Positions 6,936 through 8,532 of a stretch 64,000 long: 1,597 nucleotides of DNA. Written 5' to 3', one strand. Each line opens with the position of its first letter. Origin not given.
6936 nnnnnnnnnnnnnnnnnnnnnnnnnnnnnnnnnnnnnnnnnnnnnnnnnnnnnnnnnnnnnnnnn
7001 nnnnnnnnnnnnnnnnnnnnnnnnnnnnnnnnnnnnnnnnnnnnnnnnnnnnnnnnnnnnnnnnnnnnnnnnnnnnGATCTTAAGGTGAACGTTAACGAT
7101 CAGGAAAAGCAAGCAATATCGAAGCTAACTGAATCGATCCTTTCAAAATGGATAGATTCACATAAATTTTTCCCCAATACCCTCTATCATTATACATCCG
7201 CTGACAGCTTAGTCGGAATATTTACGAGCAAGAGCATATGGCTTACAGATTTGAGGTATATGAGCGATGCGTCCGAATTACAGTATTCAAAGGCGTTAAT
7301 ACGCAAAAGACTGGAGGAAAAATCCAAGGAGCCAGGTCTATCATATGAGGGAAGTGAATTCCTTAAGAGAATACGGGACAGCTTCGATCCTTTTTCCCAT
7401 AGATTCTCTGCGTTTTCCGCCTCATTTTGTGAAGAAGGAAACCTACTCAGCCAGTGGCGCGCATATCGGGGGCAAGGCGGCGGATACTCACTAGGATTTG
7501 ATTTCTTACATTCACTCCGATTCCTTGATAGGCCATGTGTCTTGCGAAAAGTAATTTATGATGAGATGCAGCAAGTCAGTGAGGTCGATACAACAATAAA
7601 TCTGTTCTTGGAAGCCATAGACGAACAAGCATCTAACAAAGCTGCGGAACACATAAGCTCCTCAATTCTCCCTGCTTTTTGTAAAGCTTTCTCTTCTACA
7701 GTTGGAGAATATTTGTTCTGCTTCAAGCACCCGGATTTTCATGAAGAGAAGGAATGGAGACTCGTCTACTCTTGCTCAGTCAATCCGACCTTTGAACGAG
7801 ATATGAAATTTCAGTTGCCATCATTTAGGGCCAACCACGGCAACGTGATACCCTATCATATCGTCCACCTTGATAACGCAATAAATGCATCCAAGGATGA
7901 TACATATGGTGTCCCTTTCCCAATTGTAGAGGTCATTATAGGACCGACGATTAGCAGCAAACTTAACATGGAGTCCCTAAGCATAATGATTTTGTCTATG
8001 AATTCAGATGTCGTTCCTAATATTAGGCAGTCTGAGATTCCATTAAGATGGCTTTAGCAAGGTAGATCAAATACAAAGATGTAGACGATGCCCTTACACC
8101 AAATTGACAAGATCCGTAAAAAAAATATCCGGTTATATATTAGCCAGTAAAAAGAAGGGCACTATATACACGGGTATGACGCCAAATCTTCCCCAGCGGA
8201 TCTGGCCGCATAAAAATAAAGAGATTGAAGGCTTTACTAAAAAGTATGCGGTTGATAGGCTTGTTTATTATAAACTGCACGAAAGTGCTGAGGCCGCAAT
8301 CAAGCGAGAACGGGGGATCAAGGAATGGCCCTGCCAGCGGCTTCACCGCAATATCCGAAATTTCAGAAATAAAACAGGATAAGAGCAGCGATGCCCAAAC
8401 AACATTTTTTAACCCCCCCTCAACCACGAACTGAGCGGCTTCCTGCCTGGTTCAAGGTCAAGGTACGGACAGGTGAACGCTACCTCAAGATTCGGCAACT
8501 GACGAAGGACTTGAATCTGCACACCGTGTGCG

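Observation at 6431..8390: Low-GC three-gene islet inserted between lpdA and lipA: hypothetical protein, DUF2971 protein, mini GIY-YIG nuclease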

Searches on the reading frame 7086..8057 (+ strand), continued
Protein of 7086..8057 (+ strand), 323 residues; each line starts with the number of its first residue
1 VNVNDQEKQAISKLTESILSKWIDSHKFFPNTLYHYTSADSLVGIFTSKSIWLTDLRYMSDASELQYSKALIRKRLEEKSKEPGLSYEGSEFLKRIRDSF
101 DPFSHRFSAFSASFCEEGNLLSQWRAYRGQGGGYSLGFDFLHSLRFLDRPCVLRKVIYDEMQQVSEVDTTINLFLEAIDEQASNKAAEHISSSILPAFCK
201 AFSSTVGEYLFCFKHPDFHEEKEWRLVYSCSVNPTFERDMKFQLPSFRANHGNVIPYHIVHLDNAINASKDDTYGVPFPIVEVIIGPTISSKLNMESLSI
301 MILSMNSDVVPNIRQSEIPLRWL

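Call 64: search_dna_similar(query=window:7086-8054:+, collection=phages, mode=protein, max_evalue=0.001, max_rows=15)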
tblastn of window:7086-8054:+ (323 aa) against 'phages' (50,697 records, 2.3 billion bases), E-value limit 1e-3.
Records with a match: 3; places in all: 3; records where one place covers at least 80% of the query: 2.
Best place of each record, by identity: <60% 3.
By first word of the organism name: Streptococcus 1; Klebsiella 1; Bacteriophage 1.
By host as written in the record: Streptococcus mitis 27_7 1; Klebsiella pneumoniae 1; - 1.
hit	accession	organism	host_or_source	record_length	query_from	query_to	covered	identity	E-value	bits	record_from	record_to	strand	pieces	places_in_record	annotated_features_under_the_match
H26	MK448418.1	Streptococcus satellite phage Javan305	Streptococcus mitis 27_7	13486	34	290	80%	28.1%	2e-7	59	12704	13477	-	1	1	hypothetical protein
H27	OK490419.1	Klebsiella phage Kp4865-4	Klebsiella pneumoniae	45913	33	321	89%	23.5%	4e-4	48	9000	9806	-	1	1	record has no annotation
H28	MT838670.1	Bacteriophage sp.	human fecal samples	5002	34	296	81%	25.7%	4e-5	51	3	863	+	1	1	record has no annotation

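Call 65: get_annotated_region(hit=H8, flank=5000)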
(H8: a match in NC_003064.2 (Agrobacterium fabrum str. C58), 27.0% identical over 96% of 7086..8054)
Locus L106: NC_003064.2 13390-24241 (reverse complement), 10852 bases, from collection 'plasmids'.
description: Agrobacterium fabrum str. C58 plasmid At, complete sequence
organism: Agrobacterium fabrum str. C58 (NCBI taxid 176299)
taxonomy: Bacteria; Pseudomonadota; Alphaproteobacteria; Hyphomicrobiales; Rhizobiaceae; Agrobacterium; Agrobacterium fabrum; Agrobacterium fabrum str. C58
host: -; source: -; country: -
typing (MOB-suite, as given by PLSDB): conjugative; relaxase MOBQ; mating-pair formation MPF_T
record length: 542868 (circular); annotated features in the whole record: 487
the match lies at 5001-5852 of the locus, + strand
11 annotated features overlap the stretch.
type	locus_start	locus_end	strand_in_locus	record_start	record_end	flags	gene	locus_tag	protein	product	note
CDS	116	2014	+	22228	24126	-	-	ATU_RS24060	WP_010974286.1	KAP family P-loop domain protein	-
CDS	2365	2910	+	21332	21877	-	-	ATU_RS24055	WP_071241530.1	hypothetical protein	-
CDS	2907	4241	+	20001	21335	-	qatC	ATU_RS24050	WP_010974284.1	Qat anti-phage system QueC-like protein QatC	GO:0051607 - defense response to virus [Evidence IEA]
CDS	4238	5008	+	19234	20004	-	qatD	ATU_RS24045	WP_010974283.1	Qat anti-phage system TatD family nuclease QatD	GO:0051607 - defense response to virus [Evidence IEA]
CDS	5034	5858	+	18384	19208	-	-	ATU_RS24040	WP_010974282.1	DUF2971 domain-containing protein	-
CDS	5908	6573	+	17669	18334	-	-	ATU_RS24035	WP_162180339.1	hypothetical protein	-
CDS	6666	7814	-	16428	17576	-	-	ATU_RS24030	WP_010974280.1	RHE_PE00001 family protein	-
CDS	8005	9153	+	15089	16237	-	-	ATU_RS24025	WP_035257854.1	site-specific integrase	GO:0015074 - DNA integration [Evidence IEA]; GO:0006310 - DNA recombination [Evidence IEA]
CDS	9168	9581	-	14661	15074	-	-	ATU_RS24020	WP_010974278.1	type II toxin-antitoxin system VapC family toxin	-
CDS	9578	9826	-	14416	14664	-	-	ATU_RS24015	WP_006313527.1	type II toxin-antitoxin system VapB family antitoxin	-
CDS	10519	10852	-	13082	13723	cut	-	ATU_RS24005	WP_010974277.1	DsbA family protein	-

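Call 66: get_annotated_region(hit=H1, flank=4000)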
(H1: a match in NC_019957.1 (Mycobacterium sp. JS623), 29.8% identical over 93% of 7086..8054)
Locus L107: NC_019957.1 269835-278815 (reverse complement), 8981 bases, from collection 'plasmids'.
description: Mycobacterium sp. JS623 plasmid pMYCSM01, complete sequence
organism: Mycobacterium sp. JS623 (NCBI taxid 212767)
taxonomy: Bacteria; Actinomycetota; Actinomycetes; Mycobacteriales; Mycobacteriaceae; Mycobacterium; Mycobacterium sp. JS623
host: -; source: -; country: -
typing (MOB-suite, as given by PLSDB): mobilizable; replicon rep_cluster_1586; relaxase MOBF
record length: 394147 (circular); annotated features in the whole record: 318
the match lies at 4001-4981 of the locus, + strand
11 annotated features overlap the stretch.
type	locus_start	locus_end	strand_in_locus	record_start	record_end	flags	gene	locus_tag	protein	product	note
CDS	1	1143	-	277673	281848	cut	-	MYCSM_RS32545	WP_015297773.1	type VII secretion protein EccC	-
CDS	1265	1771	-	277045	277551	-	-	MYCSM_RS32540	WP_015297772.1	hypothetical protein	-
CDS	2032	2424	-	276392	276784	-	-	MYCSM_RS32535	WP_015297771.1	hypothetical protein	-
CDS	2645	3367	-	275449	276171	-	-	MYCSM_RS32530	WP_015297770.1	serine protease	GO:0006508 - proteolysis [Evidence IEA]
CDS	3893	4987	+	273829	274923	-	-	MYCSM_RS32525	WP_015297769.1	DUF2971 domain-containing protein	-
CDS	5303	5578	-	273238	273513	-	-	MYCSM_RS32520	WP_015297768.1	hypothetical protein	-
CDS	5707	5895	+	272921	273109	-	-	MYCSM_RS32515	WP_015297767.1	helix-turn-helix domain-containing protein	-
CDS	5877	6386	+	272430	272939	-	-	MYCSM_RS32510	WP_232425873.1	hypothetical protein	-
CDS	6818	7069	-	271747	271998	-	-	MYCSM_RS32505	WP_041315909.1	type II toxin-antitoxin system ParD family antitoxin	GO:0051983 - regulation of chromosome segregation [Evidence IEA]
CDS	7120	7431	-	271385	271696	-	-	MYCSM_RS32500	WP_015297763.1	hypothetical protein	-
CDS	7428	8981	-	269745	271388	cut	-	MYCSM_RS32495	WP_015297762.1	PPE domain-containing protein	-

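Call 74: find_encoding_contigs(protein=P0085, flank=5000, max_places=2)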
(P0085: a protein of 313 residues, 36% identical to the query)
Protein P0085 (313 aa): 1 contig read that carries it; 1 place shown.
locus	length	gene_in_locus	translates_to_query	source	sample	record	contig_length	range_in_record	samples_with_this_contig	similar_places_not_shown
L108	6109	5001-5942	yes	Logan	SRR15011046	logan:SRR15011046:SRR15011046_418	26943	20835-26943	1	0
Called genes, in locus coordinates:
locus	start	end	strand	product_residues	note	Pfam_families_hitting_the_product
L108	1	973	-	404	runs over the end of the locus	PF04860:Phage_portal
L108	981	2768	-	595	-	PF03354:TerL_ATPase, PF03237:Terminase_6N (weak), PF20441:TerL_nuclease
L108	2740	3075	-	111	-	PF05119:Terminase_4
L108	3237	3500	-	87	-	-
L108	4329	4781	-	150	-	-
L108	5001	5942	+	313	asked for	PF11185:DUF2971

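Call 75: find_encoding_contigs(protein=P0078, flank=5000, max_places=2)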
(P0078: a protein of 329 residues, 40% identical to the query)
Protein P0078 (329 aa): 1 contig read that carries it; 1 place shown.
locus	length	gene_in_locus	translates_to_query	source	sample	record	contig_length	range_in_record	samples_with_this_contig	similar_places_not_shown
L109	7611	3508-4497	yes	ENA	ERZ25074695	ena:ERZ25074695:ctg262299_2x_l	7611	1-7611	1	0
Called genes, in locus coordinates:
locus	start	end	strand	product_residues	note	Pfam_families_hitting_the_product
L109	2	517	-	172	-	?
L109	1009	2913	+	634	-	PF00317:Ribonuc_red_lgN, PF02867:Ribonuc_red_lgC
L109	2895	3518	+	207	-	-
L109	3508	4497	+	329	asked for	PF11185:DUF2971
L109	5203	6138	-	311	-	PF02826:2-Hacid_dh_C (weak), PF03446:NAD_binding_2, PF03807:F420_oxidored, PF02153:PDH_N, PF20463:PDH_C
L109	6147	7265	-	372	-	PF00155:Aminotran_1_2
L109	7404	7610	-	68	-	?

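Call 79: search_protein_families(library=phrogs, proteins=[window:7086-8054:+], max_evalue=0.01)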
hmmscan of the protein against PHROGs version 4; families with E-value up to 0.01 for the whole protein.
window:7086-8054:+ (323 aa): 1 family
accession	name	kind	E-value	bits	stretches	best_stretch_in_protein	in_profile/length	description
phrog_1762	-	unknown function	3.6e-20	73.3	1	19-307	34-274/395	-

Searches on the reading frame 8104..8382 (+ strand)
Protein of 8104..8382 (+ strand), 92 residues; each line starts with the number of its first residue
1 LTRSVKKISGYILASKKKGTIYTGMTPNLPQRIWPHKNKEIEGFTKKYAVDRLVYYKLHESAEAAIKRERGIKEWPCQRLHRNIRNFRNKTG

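Call 3: search_protein_families(library=pfam, proteins=[window:8104-8382:+], max_evalue=1)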
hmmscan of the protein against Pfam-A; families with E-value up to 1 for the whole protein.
window:8104-8382:+ (92 aa): 1 family
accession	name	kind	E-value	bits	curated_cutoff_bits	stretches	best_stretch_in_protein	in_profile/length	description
PF01541.30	GIY-YIG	-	5.7e-12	46.2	22.6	1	11-75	5-71/78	GIY-YIG catalytic domain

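Call 4: search_protein_families(library=padloc, proteins=[window:8104-8382:+], max_evalue=1)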
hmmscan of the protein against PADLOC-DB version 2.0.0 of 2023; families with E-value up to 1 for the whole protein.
window:8104-8382:+ (92 aa): 1 family
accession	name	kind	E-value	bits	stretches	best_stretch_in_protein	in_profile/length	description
PDLC02414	Aga_SIR2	-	0.027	11.8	1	16-63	135-173/313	-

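Call 5: search_protein_families(library=ncbifam, proteins=[window:8104-8382:+], max_evalue=1)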
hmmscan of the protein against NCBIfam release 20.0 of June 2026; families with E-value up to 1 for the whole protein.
window:8104-8382:+ (92 aa): 0 families

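Call 40: search_solved_structures(query=window:8104-8379:+, max_evalue=1, show_alignments=3)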
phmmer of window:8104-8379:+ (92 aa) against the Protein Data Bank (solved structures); distinct sequences matched with E-value up to 1: 2.
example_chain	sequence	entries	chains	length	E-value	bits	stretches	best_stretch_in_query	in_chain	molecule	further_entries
7naf_R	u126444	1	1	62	0.28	14.6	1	27-75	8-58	60S ribosome ribosomal protein L19A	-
1zg2_A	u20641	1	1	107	0.36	14.2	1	11-75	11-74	Hypothetical UPF0213 protein BH0048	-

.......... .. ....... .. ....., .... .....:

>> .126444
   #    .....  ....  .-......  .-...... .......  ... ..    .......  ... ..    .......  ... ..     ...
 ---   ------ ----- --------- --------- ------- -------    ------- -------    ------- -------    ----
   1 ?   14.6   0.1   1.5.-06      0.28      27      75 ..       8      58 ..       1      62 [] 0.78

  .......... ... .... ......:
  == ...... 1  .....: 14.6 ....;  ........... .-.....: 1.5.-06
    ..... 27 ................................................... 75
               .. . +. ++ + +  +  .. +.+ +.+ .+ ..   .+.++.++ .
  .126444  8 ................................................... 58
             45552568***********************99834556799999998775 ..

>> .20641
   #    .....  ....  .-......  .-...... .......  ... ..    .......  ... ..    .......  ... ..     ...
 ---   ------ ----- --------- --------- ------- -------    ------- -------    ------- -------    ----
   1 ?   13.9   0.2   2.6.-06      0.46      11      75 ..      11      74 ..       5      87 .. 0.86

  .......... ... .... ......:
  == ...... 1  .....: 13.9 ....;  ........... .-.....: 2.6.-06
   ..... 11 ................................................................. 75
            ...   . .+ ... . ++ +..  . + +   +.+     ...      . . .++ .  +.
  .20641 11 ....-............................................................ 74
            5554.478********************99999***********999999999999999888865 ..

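Call 71: find_homologous_proteins(query=window:8104-8379:+, max_evalue=0.001)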
Query window:8104-8379:+ (92 aa): 130 proteins with E <= 0.001 among 130 candidates; the best 120 are listed.
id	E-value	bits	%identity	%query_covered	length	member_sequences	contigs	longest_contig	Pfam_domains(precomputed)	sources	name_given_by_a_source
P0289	1.7e-26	110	74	74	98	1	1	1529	PF01541.31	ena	-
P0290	2.2e-22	97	69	74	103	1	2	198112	PF01541.31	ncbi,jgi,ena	-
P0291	6.5e-22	95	61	76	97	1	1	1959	PF01541.31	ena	-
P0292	4.5e-21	92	65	71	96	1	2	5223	PF01541.31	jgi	jgi:putative endonuclease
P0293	6.0e-21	92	63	76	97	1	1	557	PF01541.31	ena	-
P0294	9.3e-21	91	65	74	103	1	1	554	PF01541.31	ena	-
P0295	2.6e-20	90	66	71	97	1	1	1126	PF01541.31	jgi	jgi:putative endonuclease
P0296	6.5e-20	89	60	76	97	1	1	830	PF01541.31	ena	-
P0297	6.6e-20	89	60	76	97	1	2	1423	PF01541.31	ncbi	-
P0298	7.5e-20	88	60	76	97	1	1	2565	PF01541.31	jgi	jgi:putative endonuclease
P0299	7.9e-20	88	66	71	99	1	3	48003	PF01541.31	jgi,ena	-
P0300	8.1e-20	88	60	76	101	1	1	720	PF01541.31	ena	-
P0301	8.1e-20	88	60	76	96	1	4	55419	PF01541.31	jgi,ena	jgi:putative endonuclease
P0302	8.2e-20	88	52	89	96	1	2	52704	PF01541.31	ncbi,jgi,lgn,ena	-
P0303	9.8e-20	88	64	75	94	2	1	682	PF01541.31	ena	-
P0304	1.0e-19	88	60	76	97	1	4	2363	PF01541.31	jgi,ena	jgi:putative endonuclease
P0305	1.0e-19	88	60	76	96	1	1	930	PF01541.31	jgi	jgi:putative endonuclease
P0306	1.1e-19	88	61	76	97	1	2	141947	PF01541.31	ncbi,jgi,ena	-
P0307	1.3e-19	88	60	76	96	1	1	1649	PF01541.31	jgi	-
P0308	1.6e-19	87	60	71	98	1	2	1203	PF01541.31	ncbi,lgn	-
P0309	1.8e-19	87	60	71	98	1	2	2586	PF01541.31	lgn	-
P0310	2.7e-19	87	63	71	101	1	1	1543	PF01541.31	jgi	jgi:putative endonuclease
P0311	2.9e-19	87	59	76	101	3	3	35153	PF01541.31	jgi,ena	jgi:putative endonuclease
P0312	2.9e-19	87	63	71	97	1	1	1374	PF01541.31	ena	-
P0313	3.3e-19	86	60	76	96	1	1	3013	PF01541.31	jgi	jgi:putative endonuclease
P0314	3.4e-19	86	59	76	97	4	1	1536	PF01541.31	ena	-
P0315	3.5e-19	86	66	71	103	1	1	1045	PF01541.31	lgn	-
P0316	4.7e-19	86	57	76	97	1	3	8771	PF01541.31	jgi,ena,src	-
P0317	5.6e-19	86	62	71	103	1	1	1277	PF01541.31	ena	-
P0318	1.1e-18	85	65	71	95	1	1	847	PF01541.31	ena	-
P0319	1.2e-18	85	57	76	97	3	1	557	PF01541.31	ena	-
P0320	1.5e-18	84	59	76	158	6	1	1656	PF01541.31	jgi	-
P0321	1.8e-18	84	59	77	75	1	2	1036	PF01541.31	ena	-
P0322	2.1e-18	84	58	72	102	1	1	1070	PF01541.31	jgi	-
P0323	2.2e-18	84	60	76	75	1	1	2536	PF01541.31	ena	-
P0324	2.3e-18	84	59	74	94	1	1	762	PF01541.31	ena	-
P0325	2.4e-18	84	65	71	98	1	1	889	PF01541.31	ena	-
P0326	2.5e-18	84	62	71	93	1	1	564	PF01541.31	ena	-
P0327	2.7e-18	84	57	76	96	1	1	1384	PF01541.31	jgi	jgi:putative endonuclease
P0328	2.7e-18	83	57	76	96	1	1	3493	PF01541.31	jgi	jgi:putative endonuclease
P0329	4.0e-18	83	63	61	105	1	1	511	PF01541.31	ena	-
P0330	4.6e-18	83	62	71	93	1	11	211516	PF01541.31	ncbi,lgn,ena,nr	ncbi:MAG: GIY-YIG nuclease family protein [Alphaproteobacteria bacterium]|nr:GIY-YIG nuclease family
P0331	5.5e-18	83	60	71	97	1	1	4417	PF01541.31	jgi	jgi:putative endonuclease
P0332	5.6e-18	82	52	77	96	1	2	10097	PF01541.31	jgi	jgi:putative endonuclease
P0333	7.8e-18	82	60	71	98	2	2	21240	PF01541.31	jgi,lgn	jgi:putative endonuclease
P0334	8.8e-18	82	58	77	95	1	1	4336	PF01541.31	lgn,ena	-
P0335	9.4e-18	82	54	76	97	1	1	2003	PF01541.31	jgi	jgi:putative endonuclease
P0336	1.2e-17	81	56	77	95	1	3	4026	PF01541.31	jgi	-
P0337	1.8e-17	81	58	71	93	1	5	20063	PF01541.31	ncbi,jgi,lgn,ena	jgi:putative endonuclease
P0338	2.2e-17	81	58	71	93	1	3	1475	PF01541.31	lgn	-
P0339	2.9e-17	80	58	71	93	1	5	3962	PF01541.31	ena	-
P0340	2.9e-17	80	57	71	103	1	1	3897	PF01541.31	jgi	jgi:putative endonuclease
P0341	3.1e-17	80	60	71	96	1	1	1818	PF01541.31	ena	-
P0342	3.3e-17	80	54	80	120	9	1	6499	PF01541.31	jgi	-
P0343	3.4e-17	80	55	77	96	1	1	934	PF01541.31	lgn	-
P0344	3.6e-17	80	54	77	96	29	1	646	PF01541.31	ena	-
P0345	5.1e-17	79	56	77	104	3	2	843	PF01541.31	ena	-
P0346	7.4e-17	79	58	77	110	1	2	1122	PF01541.31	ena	-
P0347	7.9e-17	79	62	71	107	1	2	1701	PF01541.31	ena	-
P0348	1.1e-16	78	60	71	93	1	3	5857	PF01541.31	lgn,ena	-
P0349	1.2e-16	78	58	71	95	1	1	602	PF01541.31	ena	-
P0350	1.2e-16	78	60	71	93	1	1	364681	PF01541.31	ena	-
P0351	1.2e-16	78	58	71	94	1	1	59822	PF01541.31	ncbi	ncbi:MAG: GIY-YIG nuclease family protein [bacterium]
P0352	1.6e-16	78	60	71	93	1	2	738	PF01541.31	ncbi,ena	-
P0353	1.9e-16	78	55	77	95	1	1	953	PF01541.31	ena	-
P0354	2.0e-16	78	57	74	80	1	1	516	PF01541.31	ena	-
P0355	2.0e-16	78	58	77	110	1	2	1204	PF01541.31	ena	-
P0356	2.9e-16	77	53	76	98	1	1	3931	PF01541.31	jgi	jgi:putative endonuclease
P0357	3.0e-16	77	58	71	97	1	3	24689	PF01541.31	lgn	-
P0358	3.3e-16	77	55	71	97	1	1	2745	PF01541.31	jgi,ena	-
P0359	5.1e-16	76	54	76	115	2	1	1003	PF01541.31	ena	-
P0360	5.4e-16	76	55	71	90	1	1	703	PF01541.31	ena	-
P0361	7.4e-16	76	58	71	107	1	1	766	PF01541.31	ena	-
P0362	7.7e-16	76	58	71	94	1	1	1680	PF01541.31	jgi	jgi:putative endonuclease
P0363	8.0e-16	76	58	71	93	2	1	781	PF01541.31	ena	-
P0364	9.5e-16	75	56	72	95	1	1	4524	PF01541.31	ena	-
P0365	1.0e-15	75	55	77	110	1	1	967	PF01541.31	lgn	-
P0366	1.0e-15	75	58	71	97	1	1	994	PF01541.31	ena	-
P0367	1.3e-15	75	60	71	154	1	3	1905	PF01541.31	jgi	-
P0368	1.3e-15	75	60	71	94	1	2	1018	PF01541.31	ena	-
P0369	1.6e-15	75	53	76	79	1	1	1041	PF01541.31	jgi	jgi:putative endonuclease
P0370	1.6e-15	75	55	71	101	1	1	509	PF01541.31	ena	-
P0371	2.0e-15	74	56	72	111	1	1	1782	PF01541.31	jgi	jgi:predicted GIY-YIG superfamily endonuclease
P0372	2.5e-15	74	55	71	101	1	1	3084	PF01541.31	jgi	jgi:putative endonuclease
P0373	4.2e-15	73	55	77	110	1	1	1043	PF01541.31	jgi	jgi:putative endonuclease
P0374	4.8e-15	73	55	77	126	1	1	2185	PF01541.31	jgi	jgi:putative endonuclease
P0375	1.4e-14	72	52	77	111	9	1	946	PF01541.31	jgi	jgi:putative endonuclease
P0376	1.7e-14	71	60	71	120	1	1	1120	PF01541.31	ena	-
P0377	2.0e-14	71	60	71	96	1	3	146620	PF01541.31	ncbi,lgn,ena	-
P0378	4.3e-14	70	54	76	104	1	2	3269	PF01541.31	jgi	jgi:putative endonuclease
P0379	7.9e-14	69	55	71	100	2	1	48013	PF01541.31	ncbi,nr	ncbi:MAG: GIY-YIG nuclease family protein [candidate division Zixibacteria bacterium]|nr:GIY-YIG nuc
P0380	9.1e-14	69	48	82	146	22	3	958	PF01541.31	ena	-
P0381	1.6e-13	68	52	71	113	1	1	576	PF01541.31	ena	-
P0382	1.7e-13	68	55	71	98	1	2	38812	PF01541.31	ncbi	-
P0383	1.8e-13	68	72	50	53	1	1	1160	PF01541.31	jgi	jgi:putative endonuclease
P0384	2.1e-13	68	51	79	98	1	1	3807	PF01541.31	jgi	-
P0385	3.1e-13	67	56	72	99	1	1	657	PF01541.31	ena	-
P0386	3.4e-13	67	67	53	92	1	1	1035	PF01541.31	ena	-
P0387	4.3e-13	67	52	72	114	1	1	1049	PF01541.31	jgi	jgi:putative endonuclease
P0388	5.5e-13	67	52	71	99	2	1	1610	PF01541.31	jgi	jgi:putative endonuclease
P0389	5.7e-13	66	54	71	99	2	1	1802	PF01541.31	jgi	jgi:putative endonuclease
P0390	7.9e-13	66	54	71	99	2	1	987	PF01541.31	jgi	jgi:putative endonuclease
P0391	1.9e-12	65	48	82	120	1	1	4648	PF01541.31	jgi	jgi:putative endonuclease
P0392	2.3e-12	65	49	71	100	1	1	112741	PF01541.31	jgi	jgi:putative endonuclease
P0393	3.7e-12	64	51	77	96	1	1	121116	PF01541.31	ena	-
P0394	4.5e-12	64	52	71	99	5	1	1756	PF01541.31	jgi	jgi:putative endonuclease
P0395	6.7e-12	63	54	71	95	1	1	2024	PF01541.31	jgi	jgi:putative endonuclease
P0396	7.3e-12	63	57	71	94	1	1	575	PF01541.31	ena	-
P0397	1.1e-11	62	54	71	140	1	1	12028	PF01541.31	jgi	jgi:putative endonuclease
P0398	1.1e-11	62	50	76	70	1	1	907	PF01541.31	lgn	-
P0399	1.1e-11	62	49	79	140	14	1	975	PF01541.31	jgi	jgi:putative endonuclease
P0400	1.2e-11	62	49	79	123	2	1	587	PF01541.31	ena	-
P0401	3.0e-11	61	51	71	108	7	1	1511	PF01541.31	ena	-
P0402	3.7e-11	61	46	78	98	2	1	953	PF01541.31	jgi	jgi:putative endonuclease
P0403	3.9e-11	61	47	84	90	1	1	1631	PF01541.31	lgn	-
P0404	4.4e-11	60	45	84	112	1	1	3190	PF01541.31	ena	-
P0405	7.7e-11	60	52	71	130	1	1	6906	PF01541.31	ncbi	-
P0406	9.4e-11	59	71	49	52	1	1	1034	PF01541.31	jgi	jgi:putative endonuclease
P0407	1.1e-10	59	54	68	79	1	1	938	PF01541.31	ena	-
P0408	1.5e-10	59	51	75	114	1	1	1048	PF01541.31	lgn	-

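Call 79: search_protein_families(library=phrogs, proteins=[window:8104-8379:+], max_evalue=0.01)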
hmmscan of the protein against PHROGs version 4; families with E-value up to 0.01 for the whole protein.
window:8104-8379:+ (92 aa): 0 families
